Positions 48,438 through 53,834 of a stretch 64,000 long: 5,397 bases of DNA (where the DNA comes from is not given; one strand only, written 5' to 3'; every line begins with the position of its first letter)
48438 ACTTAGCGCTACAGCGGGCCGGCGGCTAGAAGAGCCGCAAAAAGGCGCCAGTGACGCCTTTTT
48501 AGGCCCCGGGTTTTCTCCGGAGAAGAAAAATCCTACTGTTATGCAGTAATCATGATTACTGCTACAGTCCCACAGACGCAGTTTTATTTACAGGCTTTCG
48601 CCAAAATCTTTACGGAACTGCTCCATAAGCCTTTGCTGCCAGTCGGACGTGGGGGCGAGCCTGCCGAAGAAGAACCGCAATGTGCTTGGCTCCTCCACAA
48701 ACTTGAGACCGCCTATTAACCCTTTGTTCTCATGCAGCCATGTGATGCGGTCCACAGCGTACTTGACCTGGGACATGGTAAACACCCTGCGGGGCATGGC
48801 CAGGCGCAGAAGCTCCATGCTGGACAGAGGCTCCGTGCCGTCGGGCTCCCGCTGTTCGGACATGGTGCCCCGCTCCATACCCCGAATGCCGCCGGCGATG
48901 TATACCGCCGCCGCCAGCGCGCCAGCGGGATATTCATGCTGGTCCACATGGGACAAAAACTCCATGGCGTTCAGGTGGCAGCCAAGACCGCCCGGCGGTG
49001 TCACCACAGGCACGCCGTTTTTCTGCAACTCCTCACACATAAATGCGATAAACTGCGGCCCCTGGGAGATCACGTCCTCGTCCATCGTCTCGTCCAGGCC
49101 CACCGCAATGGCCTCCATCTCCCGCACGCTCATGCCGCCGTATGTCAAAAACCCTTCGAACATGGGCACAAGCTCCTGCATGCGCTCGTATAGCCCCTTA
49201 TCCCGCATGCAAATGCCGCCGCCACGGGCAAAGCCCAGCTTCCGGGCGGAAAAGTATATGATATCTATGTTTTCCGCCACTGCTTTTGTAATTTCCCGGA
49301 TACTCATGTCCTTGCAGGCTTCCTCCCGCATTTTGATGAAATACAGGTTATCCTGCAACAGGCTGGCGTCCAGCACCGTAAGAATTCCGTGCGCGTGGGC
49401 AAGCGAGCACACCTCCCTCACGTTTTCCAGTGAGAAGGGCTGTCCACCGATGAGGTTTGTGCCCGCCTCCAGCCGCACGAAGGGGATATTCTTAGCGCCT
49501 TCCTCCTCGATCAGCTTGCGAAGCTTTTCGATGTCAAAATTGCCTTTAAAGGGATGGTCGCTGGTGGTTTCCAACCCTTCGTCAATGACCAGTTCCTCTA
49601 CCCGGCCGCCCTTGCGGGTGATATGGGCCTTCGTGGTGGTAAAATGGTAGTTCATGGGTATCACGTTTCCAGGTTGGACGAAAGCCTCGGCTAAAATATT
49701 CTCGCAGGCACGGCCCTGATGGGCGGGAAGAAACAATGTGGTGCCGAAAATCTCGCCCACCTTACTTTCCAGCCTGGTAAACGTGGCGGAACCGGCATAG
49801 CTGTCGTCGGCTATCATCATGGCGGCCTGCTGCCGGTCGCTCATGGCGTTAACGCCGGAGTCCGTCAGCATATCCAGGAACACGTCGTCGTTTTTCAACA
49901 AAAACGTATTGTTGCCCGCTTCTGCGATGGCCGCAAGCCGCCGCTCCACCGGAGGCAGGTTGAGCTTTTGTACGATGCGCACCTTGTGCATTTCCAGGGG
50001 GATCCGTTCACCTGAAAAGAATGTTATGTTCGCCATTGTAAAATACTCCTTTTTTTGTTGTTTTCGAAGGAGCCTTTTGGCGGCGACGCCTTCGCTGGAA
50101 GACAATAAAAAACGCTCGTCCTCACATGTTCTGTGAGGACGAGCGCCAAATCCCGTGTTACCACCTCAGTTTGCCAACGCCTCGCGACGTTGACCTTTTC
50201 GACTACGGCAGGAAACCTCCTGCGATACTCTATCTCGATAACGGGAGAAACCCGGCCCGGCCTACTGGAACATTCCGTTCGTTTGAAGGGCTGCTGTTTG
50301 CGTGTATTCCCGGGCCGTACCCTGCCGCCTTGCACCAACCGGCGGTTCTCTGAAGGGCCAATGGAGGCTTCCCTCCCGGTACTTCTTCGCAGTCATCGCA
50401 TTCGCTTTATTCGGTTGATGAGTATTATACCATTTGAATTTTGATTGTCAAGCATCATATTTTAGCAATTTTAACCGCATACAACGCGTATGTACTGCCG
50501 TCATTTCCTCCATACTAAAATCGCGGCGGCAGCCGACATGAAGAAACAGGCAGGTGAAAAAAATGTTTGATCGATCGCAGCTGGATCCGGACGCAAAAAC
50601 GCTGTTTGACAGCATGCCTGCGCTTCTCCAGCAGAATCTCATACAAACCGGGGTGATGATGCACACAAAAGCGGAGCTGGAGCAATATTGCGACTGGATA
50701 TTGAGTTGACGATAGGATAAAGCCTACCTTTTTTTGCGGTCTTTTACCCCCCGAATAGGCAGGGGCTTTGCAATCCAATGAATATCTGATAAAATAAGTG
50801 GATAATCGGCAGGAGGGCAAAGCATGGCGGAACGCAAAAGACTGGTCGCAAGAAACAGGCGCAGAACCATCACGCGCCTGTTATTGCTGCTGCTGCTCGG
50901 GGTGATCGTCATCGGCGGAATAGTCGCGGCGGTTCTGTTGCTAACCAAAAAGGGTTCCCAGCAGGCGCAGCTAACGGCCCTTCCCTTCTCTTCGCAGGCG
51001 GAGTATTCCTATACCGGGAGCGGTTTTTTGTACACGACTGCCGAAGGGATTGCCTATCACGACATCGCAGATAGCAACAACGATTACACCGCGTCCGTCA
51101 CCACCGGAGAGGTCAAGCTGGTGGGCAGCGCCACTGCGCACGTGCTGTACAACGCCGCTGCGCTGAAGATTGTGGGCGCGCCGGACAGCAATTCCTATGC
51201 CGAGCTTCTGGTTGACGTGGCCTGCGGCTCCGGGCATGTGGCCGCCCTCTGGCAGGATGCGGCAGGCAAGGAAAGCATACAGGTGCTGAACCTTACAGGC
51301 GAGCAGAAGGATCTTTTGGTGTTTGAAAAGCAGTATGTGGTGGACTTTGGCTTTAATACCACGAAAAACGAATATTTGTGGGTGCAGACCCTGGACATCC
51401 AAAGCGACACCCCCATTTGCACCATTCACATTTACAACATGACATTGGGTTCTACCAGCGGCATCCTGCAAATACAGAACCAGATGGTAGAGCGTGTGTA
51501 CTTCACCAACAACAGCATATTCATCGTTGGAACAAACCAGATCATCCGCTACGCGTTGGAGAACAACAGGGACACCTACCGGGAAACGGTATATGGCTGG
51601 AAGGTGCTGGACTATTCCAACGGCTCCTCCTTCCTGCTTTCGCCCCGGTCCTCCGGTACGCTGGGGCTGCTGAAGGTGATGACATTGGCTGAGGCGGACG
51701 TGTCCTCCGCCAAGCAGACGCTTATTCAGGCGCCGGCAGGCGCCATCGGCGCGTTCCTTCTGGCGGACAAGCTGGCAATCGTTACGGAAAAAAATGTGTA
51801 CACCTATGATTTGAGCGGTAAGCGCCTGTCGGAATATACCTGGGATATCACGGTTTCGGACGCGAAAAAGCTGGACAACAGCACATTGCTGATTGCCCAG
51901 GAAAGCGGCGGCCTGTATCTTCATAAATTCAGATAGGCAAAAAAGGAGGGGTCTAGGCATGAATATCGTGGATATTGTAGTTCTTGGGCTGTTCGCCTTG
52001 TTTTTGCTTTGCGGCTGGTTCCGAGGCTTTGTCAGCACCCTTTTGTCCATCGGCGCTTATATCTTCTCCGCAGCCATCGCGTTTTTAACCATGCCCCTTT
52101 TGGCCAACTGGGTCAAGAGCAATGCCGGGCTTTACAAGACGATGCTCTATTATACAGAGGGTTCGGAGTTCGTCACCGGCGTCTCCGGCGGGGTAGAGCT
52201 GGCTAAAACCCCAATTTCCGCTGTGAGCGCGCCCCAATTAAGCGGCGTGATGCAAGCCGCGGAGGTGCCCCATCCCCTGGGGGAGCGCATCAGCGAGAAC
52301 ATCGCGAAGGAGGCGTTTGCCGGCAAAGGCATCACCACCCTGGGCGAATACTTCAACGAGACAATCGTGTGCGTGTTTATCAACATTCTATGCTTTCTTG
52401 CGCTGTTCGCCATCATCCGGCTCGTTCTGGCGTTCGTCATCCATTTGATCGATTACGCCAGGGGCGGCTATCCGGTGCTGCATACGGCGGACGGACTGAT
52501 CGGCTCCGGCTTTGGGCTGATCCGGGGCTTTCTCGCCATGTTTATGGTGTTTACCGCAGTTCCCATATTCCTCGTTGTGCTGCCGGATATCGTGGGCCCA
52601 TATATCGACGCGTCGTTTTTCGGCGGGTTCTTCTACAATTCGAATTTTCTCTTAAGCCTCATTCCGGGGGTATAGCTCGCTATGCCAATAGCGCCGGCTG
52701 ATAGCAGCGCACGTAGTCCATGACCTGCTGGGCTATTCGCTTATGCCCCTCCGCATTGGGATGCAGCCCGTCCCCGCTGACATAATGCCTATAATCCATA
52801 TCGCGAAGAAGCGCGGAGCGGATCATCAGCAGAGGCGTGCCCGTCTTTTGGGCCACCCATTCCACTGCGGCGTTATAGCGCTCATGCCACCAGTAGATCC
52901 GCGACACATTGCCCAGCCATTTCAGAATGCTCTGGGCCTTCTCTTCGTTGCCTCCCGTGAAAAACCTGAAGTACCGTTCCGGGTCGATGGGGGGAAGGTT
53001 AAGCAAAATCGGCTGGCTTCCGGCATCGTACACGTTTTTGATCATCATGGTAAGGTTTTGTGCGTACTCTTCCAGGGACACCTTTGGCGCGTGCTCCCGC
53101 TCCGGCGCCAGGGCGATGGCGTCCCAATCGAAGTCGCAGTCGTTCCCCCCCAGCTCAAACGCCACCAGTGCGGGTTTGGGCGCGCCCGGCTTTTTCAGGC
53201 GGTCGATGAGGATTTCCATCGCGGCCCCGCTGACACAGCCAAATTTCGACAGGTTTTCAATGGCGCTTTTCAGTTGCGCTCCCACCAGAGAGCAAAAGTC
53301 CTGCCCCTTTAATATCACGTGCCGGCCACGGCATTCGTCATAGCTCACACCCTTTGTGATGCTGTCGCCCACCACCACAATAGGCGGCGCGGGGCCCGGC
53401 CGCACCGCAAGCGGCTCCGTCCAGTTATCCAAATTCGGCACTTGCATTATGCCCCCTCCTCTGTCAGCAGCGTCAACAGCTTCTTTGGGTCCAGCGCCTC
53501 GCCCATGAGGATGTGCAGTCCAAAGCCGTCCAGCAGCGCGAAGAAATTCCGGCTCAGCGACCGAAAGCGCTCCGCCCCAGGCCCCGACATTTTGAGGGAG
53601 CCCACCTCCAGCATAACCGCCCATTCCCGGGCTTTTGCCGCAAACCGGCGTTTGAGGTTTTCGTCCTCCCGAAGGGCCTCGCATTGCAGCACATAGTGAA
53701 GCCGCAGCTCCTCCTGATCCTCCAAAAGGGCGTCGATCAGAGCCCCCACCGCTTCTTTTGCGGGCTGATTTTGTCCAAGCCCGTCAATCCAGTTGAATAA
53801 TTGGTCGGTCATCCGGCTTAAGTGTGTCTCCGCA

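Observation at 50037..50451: Tyr-specifier T-box riboswitch controlling a tyrosine phenol-lyase: a degradative-type enzyme wired for induction by tyrosine starvation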

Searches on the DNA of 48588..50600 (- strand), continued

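Call 66: search_rna_families(source=L001, start=1, end=6100, threshold=evalue, max_evalue=0.001, show_alignments=2)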
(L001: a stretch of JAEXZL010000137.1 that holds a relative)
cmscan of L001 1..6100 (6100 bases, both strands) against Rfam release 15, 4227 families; matches with E-value up to 0.001: 2.
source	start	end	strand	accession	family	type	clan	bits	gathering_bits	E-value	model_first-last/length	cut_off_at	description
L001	264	533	+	RF00230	T-box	Cis-reg; leader;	-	110.9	93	1.1e-24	1-219/219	no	T-box leader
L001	5651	5906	+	RF00230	T-box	Cis-reg; leader;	-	93.2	93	4.2e-20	1-219/219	no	T-box leader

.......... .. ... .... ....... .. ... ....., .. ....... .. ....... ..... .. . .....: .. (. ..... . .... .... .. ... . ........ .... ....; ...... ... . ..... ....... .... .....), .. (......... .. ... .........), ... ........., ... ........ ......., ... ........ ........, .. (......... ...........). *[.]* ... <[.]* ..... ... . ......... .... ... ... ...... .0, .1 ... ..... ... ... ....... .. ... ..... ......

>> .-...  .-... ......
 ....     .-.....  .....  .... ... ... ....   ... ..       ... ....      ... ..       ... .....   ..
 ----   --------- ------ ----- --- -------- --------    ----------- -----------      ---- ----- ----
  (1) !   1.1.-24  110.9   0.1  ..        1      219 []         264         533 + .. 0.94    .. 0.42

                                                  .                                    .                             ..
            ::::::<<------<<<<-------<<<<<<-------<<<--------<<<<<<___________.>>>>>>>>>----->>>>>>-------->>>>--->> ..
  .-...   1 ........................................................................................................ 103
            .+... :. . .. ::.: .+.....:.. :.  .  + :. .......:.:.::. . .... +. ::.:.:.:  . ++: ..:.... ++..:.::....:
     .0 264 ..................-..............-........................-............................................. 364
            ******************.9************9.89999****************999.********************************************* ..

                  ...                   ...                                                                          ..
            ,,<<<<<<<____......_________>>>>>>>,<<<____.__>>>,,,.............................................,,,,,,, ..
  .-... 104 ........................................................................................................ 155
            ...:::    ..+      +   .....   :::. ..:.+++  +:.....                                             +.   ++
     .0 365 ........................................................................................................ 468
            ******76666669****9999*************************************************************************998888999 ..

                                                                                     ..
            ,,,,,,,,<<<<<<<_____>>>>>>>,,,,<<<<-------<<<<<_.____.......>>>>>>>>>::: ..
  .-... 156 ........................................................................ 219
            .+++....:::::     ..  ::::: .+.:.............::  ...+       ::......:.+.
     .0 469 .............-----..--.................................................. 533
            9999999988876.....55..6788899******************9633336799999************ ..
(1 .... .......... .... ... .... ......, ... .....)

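Call 72: search_with_rna_model(model_id=R1, sources=[L163, L165, L167, L168, L169, L161, L162], max_evalue=1, show_alignments=3)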
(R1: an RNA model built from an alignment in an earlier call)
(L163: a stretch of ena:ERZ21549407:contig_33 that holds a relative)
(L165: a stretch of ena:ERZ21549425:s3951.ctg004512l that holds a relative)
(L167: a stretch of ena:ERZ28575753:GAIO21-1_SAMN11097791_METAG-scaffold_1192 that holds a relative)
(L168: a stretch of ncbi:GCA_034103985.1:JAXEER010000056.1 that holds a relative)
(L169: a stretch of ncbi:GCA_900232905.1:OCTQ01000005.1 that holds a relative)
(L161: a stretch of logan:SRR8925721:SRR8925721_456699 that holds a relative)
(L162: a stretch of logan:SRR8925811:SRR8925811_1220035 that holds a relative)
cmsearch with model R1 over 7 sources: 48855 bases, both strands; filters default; matches with E-value up to 1: 5.
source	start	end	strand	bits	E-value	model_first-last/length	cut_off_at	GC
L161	2892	3007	+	109.4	3.1e-25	1-108/108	no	0.62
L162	977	1092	+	109.4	3.1e-25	1-108/108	no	0.62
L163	3644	3764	+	93.5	2.8e-21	1-108/108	no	0.64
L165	3644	3764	+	93.5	2.8e-21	1-108/108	no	0.64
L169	2672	2780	+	45.9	2.1e-09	1-108/108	no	0.3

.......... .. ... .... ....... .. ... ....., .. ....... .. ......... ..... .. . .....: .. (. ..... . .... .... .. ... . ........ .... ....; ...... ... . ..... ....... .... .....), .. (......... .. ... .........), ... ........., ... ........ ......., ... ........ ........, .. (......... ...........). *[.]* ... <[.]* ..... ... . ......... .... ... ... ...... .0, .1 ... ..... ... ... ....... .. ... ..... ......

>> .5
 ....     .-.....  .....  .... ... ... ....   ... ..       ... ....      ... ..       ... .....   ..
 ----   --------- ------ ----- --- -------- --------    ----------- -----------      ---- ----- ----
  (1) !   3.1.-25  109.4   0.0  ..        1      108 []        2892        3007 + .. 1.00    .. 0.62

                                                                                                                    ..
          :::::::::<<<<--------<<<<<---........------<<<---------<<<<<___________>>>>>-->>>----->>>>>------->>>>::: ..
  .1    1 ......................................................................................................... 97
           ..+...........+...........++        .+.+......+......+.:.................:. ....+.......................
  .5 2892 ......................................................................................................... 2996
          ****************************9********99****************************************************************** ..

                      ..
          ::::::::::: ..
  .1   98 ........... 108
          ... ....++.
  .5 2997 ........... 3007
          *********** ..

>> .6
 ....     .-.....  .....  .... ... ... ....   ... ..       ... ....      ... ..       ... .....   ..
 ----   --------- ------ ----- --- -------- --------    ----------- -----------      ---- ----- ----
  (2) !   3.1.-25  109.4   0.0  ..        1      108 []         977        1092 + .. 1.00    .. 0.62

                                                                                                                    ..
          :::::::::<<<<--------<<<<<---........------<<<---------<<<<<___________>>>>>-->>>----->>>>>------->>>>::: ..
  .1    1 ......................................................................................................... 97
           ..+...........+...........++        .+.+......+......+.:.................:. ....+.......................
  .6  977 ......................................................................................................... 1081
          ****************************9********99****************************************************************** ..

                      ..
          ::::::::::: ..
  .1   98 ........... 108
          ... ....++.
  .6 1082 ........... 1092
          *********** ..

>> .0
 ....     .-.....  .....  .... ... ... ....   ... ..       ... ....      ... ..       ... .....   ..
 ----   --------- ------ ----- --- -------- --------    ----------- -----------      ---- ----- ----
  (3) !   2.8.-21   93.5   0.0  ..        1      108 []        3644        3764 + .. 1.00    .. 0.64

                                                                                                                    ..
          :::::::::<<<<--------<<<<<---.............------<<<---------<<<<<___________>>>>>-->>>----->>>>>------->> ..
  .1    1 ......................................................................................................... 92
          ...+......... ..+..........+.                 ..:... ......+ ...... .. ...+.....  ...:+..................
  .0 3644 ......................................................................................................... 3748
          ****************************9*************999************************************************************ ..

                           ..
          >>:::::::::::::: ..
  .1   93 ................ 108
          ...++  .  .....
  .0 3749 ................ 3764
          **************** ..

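Call 73: search_rna_families(source=L169, start=2500, end=3050, threshold=evalue, max_evalue=0.01, show_alignments=1)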
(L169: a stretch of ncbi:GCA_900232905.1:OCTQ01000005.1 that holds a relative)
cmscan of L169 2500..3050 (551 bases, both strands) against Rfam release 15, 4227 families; matches with E-value up to 0.01: 1.
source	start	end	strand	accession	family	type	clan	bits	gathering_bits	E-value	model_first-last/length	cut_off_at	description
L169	2668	2924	+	RF00230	T-box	Cis-reg; leader;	-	118.6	93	1e-27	1-219/219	no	T-box leader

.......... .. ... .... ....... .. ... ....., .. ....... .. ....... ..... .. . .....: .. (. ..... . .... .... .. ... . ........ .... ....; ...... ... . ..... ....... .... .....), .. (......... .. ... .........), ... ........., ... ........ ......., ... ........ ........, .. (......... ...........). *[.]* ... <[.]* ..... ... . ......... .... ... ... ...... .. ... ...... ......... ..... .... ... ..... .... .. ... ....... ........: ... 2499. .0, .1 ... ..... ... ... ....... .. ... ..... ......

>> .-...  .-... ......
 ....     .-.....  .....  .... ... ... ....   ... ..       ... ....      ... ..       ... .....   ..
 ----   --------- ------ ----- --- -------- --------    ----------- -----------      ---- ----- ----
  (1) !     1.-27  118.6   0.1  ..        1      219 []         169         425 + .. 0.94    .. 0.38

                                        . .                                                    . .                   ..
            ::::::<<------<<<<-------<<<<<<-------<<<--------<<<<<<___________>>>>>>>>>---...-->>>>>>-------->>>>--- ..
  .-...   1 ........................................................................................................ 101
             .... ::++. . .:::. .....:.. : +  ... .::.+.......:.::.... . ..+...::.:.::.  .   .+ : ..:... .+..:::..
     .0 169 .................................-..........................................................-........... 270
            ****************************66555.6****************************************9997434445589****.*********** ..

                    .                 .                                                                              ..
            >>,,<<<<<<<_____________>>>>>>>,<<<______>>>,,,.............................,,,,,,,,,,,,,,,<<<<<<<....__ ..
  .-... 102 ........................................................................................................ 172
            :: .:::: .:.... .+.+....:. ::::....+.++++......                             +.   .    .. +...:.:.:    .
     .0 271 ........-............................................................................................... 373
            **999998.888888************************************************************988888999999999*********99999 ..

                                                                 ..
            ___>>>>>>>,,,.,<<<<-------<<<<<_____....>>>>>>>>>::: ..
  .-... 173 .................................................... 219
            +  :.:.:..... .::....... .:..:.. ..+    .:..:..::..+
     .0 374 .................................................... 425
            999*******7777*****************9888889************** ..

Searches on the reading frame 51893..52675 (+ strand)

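Call 45: search_protein_families(library=pfam, proteins=[window:51893-52675:+], max_evalue=0.001)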
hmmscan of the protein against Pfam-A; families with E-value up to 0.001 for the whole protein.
window:51893-52675:+ (260 aa): 1 family
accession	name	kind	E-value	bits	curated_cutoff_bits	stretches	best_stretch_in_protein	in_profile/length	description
PF02674.22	Colicin_V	-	2.6e-15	57.1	29.3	2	26-87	1-52/144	Colicin V production protein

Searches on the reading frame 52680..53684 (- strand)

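Call 7: search_protein_families(library=ncbifam, proteins=[window:52680-53684:-])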
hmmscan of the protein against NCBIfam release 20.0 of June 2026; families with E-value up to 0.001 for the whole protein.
window:52680-53684:- (334 aa): 0 families

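Call 45: search_protein_families(library=pfam, proteins=[window:52680-53684:-], max_evalue=0.001)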
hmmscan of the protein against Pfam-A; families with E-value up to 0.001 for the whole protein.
window:52680-53684:- (334 aa): 2 families
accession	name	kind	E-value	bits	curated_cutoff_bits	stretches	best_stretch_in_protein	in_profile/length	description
PF13472.12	Lipase_GDSL_2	-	7.4e-17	62.9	32.9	1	104-316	1-178/178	GDSL-like Lipase/Acylhydrolase family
PF00657.28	Lipase_GDSL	-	1e-11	45.8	23.6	1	102-320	1-207/208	GDSL-like Lipase/Acylhydrolase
